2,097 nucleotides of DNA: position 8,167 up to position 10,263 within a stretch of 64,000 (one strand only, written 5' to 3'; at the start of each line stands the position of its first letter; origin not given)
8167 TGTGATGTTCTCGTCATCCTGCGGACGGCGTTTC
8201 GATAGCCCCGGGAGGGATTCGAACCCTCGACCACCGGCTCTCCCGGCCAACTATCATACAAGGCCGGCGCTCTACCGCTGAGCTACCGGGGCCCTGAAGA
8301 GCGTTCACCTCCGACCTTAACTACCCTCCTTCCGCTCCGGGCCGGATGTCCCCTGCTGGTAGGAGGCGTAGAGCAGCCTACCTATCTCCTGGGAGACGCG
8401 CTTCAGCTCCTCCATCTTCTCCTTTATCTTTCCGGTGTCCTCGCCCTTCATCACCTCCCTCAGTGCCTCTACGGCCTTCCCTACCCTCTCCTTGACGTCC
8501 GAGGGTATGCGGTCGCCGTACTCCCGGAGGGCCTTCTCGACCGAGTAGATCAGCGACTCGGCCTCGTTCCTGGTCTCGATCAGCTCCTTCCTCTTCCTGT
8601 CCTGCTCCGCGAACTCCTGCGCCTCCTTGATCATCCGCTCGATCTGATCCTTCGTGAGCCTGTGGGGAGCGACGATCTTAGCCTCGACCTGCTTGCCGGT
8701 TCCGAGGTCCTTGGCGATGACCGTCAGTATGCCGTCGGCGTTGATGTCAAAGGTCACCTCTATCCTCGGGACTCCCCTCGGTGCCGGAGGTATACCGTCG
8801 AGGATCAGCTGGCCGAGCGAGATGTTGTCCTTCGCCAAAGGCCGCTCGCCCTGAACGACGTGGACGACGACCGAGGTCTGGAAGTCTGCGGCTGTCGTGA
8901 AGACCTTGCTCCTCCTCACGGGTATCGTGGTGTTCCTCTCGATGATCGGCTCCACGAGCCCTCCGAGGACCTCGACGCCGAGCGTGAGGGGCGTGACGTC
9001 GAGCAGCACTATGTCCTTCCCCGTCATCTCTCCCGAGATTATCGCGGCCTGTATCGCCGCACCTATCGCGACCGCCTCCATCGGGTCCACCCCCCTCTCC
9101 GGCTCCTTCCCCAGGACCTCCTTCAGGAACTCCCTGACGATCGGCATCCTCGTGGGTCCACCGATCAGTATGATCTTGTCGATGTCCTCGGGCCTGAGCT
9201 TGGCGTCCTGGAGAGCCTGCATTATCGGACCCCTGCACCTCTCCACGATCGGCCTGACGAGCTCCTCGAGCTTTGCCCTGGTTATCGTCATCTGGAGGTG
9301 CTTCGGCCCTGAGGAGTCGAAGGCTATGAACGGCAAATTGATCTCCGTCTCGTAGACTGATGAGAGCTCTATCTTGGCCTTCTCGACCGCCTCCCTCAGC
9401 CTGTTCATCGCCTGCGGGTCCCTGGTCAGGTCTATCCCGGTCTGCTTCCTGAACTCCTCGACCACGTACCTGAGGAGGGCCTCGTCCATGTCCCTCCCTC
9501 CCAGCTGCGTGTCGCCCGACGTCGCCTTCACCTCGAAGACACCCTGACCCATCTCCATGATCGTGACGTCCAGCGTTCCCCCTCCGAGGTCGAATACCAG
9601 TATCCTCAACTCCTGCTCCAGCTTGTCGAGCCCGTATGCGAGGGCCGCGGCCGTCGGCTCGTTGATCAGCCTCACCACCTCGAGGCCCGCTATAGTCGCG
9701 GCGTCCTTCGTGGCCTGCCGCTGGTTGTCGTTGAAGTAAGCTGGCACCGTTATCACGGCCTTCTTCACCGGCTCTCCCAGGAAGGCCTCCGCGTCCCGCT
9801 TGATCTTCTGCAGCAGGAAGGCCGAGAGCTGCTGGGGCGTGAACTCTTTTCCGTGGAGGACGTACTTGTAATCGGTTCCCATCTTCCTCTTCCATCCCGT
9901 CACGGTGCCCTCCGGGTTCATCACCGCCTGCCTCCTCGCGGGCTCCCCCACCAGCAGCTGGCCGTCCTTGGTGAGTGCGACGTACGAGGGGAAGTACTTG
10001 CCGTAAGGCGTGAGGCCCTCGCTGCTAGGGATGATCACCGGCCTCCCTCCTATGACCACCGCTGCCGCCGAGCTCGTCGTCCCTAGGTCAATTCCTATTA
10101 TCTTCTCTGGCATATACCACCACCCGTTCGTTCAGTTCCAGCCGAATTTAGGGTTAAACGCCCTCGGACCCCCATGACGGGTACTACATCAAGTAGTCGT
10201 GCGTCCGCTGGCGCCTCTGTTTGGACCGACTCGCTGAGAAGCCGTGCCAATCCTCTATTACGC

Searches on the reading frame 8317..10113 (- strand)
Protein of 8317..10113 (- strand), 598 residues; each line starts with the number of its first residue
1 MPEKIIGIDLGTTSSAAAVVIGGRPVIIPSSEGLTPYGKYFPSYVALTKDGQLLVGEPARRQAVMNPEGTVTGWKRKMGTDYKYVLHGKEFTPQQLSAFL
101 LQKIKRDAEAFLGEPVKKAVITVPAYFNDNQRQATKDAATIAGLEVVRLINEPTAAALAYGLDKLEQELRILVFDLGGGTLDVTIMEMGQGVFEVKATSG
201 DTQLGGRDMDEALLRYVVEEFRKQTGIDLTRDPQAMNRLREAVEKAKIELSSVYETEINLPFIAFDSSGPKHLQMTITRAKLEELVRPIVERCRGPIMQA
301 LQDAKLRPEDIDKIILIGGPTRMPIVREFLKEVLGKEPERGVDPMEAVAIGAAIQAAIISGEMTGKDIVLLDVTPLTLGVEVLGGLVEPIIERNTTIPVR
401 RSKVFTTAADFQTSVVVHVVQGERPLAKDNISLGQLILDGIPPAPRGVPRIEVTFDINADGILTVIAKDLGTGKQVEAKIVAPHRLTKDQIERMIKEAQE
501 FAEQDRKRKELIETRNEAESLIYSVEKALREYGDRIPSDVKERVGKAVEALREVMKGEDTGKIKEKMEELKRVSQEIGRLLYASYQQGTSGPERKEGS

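Call 24: find_encoding_contigs(protein=window:8317-10113:-, flank=10000, max_places=1)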
Protein window:8317-10113:- (598 aa): no gene with exactly this product is on record in the collection.

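Call 27: search_protein_families(library=pfam, proteins=[window:8317-10113:-], max_evalue=0.00001)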
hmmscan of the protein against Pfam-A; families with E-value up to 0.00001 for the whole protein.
window:8317-10113:- (598 aa): 2 families
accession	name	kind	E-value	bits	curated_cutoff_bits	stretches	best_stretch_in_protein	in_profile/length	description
PF00012.26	HSP70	-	1.4e-223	743.9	20.6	2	87-582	104-598/599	Hsp70 protein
PF06723.19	MreB_Mbl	-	7.3e-18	64.9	27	1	101-354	82-317/327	MreB/Mbl protein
